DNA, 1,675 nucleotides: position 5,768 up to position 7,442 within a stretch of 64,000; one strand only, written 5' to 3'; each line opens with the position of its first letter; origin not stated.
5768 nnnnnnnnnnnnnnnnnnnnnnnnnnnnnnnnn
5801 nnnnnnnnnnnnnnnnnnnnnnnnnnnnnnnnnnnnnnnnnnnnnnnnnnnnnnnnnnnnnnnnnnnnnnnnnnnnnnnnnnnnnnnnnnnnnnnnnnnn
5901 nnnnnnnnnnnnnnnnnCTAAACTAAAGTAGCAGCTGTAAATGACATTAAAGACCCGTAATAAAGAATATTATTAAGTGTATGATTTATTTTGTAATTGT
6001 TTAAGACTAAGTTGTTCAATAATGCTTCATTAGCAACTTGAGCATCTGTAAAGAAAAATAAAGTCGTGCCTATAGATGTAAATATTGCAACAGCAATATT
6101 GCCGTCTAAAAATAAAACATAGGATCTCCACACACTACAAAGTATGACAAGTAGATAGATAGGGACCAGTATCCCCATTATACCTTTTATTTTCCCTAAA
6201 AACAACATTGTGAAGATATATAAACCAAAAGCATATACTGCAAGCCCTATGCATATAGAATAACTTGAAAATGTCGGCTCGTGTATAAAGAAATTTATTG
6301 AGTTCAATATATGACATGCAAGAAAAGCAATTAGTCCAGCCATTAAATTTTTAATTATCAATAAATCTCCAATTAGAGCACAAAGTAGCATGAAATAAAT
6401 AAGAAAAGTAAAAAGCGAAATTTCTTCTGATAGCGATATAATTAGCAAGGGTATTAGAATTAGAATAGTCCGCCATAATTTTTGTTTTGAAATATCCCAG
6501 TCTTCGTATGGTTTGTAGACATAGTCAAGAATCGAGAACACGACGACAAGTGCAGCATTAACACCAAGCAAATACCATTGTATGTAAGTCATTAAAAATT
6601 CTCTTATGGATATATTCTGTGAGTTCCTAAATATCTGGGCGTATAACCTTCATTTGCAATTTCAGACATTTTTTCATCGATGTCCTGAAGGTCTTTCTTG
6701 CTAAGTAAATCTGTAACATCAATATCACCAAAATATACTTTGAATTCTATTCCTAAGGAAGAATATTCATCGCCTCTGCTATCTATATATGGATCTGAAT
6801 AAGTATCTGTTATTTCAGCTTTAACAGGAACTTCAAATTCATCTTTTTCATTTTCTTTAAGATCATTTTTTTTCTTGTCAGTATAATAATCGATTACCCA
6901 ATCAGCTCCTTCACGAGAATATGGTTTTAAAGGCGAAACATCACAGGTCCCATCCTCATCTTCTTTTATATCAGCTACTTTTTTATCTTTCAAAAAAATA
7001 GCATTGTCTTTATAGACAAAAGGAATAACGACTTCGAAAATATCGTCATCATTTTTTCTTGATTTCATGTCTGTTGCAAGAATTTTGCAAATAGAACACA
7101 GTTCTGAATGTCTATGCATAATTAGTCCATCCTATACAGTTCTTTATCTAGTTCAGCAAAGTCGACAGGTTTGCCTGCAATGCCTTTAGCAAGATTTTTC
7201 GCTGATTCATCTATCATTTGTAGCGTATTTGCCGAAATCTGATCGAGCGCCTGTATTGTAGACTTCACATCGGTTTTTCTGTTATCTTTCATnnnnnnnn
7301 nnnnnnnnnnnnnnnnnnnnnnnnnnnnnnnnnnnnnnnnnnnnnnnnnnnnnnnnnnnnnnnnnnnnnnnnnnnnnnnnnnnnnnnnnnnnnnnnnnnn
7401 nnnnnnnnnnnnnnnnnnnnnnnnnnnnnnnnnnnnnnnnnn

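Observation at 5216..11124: Accessory membrane cluster: trypsin-like protease, coupled mini-ORF, polytopic membrane proteins and an orphan histidine-kinase-like sensor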

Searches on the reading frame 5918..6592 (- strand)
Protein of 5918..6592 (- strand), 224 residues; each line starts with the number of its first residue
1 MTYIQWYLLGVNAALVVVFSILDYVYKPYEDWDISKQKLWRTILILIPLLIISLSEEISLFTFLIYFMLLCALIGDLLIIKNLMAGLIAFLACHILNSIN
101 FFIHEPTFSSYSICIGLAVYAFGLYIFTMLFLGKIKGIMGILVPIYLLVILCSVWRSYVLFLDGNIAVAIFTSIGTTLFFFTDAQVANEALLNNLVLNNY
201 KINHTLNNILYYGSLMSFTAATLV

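Call 3: search_protein_families(library=pfam, proteins=[window:5918-6592:-], max_evalue=1)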
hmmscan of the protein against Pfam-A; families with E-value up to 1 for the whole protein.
window:5918-6592:- (224 aa): 1 family
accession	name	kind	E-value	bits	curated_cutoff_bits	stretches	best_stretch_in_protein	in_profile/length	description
PF07947.19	YhhN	-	3.1e-15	56.8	25.6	1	41-219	6-179/182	YhhN family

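Call 4: search_protein_families(library=phrogs, proteins=[window:5918-6592:-], max_evalue=0.1)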
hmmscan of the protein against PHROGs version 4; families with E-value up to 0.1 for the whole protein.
window:5918-6592:- (224 aa): 0 families

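Call 10: search_protein_families(library=ncbifam, proteins=[window:5918-6592:-], max_evalue=1)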
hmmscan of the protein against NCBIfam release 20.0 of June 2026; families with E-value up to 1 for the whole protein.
window:5918-6592:- (224 aa): 0 families

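Call 87: find_related_loci(query=window:5918-6592:-, collection=viral_contigs, flank=8000)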
Query window:5918-6592:- (224 aa) in viral_contigs; peptide patterns used: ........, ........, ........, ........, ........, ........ (x = any residue, [..] = any of these).
15 stretches matched a pattern, but none encodes a relative of the query by tblastn (E <= 1e-3).

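Call 89: find_related_loci(query=window:5918-6592:-, collection=metagenome_contigs, flank=8000)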
Query window:5918-6592:- (224 aa) in metagenome_contigs; peptide patterns used: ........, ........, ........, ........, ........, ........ (x = any residue, [..] = any of these).
209 stretches matched a pattern, but none encodes a relative of the query by tblastn (E <= 1e-3).

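Call 100: search_protein_families(library=padloc, proteins=[window:5918-6592:-], max_evalue=0.01)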
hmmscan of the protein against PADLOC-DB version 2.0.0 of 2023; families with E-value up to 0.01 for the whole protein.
window:5918-6592:- (224 aa): 0 families

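Call 103: search_solved_structures(query=window:5918-6592:-, max_evalue=1)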
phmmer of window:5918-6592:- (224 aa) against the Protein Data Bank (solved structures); distinct sequences matched with E-value up to 1: 0.

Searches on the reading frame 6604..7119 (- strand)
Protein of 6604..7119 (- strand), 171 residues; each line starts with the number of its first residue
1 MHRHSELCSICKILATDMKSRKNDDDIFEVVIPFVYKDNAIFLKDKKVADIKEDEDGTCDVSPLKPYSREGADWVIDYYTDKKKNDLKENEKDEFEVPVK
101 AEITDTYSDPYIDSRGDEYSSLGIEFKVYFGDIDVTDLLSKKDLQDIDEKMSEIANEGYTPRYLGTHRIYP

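Call 3: search_protein_families(library=pfam, proteins=[window:6604-7119:-], max_evalue=1)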
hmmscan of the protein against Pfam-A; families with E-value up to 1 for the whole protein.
window:6604-7119:- (171 aa): 0 families

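Call 4: search_protein_families(library=phrogs, proteins=[window:6604-7119:-], max_evalue=0.1)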
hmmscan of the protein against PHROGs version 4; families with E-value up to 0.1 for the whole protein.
window:6604-7119:- (171 aa): 0 families

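Call 10: search_protein_families(library=ncbifam, proteins=[window:6604-7119:-], max_evalue=1)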
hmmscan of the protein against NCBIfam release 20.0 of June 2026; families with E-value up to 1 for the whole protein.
window:6604-7119:- (171 aa): 0 families

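Call 88: find_related_loci(query=window:6604-7119:-, collection=viral_contigs, flank=8000)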
Query window:6604-7119:- (171 aa) in viral_contigs; peptide patterns used: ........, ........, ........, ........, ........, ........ (x = any residue, [..] = any of these).
8 stretches matched a pattern, but none encodes a relative of the query by tblastn (E <= 1e-3).

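Call 90: find_related_loci(query=window:6604-7119:-, collection=metagenome_contigs, flank=8000)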
Query window:6604-7119:- (171 aa) in metagenome_contigs; peptide patterns used: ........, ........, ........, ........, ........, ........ (x = any residue, [..] = any of these).
107 stretches matched a pattern, but none encodes a relative of the query by tblastn (E <= 1e-3).

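Call 100: search_protein_families(library=padloc, proteins=[window:6604-7119:-], max_evalue=0.01)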
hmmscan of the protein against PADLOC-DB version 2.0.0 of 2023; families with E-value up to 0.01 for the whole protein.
window:6604-7119:- (171 aa): 1 family
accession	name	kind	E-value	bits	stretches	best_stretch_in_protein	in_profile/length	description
PDLC02392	pAgo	-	0.0049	13.8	1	19-83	124-187/346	-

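Call 105: search_solved_structures(query=window:6604-7119:-, max_evalue=1)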
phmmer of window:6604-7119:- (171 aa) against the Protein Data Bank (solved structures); distinct sequences matched with E-value up to 1: 0.

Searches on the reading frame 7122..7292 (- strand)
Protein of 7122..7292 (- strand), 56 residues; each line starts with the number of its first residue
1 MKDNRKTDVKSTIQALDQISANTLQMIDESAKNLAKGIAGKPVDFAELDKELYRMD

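Call 3: search_protein_families(library=pfam, proteins=[window:7122-7292:-], max_evalue=1)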
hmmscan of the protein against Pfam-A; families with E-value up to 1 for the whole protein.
window:7122-7292:- (56 aa): 1 family
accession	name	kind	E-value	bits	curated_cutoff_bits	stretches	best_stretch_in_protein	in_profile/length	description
PF02680.19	DUF211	-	0.069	13.8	22.1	1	7-54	18-67/89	Uncharacterized ArCR, COG1888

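Call 4: search_protein_families(library=phrogs, proteins=[window:7122-7292:-], max_evalue=0.1)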
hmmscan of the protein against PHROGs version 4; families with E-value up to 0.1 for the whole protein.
window:7122-7292:- (56 aa): 0 families

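Call 10: search_protein_families(library=ncbifam, proteins=[window:7122-7292:-], max_evalue=1)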
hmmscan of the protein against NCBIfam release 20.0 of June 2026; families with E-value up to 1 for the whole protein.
window:7122-7292:- (56 aa): 1 family
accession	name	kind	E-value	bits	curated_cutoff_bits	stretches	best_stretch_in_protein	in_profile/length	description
NF009442.0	PRK12798.1-4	equivalog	0.049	12.9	462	1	7-41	323-357/446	chemotaxis protein MotC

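Call 91: list_cluster_members(proteins=[window:7122-7292:-, window:6604-7119:-, window:5918-6592:-, window:5216-5887:-, window:5216-5836:-, window:3224-5065:-, window:2796-3047:-, window:11130-11447:-])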
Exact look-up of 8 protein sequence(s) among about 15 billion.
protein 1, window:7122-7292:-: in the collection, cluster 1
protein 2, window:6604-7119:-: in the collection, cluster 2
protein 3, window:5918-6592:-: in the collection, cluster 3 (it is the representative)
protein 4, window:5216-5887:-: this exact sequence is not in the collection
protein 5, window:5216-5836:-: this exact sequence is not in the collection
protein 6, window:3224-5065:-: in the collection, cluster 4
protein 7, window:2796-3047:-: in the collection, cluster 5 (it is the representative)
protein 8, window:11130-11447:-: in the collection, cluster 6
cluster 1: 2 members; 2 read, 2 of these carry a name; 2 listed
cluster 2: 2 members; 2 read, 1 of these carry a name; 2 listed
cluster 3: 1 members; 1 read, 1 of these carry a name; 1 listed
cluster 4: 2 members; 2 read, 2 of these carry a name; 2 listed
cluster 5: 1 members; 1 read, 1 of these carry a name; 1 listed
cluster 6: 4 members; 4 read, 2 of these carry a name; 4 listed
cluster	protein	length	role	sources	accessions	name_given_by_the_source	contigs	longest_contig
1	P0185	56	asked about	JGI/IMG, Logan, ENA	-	hypothetical protein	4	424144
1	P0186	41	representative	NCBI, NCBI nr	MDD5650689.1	MAG: hypothetical protein PHF86_09810 [Candidatus Nanoarchaeia archaeon] | hypothetical protein [Candidatus Nanoarchaeia archaeon]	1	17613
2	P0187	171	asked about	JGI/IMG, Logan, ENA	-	-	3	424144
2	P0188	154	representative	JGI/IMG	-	hypothetical protein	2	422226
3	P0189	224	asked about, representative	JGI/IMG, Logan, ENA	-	uncharacterized membrane protein YhhN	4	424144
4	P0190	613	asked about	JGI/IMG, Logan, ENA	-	hypothetical protein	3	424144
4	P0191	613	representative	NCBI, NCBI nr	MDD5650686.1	MAG: hypothetical protein PHF86_09795 [Candidatus Nanoarchaeia archaeon] | hypothetical protein [Candidatus Nanoarchaeia archaeon]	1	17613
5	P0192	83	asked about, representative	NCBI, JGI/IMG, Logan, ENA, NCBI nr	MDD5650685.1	MAG: hypothetical protein PHF86_09790 [Candidatus Nanoarchaeia archaeon] | hypothetical protein | hypothetical protein [Candidatus Nanoarchaeia archaeon]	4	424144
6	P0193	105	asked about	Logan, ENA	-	-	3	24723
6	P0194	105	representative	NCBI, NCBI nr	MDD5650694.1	MAG: hypothetical protein PHF86_09835 [Candidatus Nanoarchaeia archaeon] | hypothetical protein [Candidatus Nanoarchaeia archaeon]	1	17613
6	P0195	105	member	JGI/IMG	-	hypothetical protein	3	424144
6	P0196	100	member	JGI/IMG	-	-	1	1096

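Call 100: search_protein_families(library=padloc, proteins=[window:7122-7292:-], max_evalue=0.01)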
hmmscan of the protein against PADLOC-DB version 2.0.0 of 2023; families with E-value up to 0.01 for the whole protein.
window:7122-7292:- (56 aa): 0 families
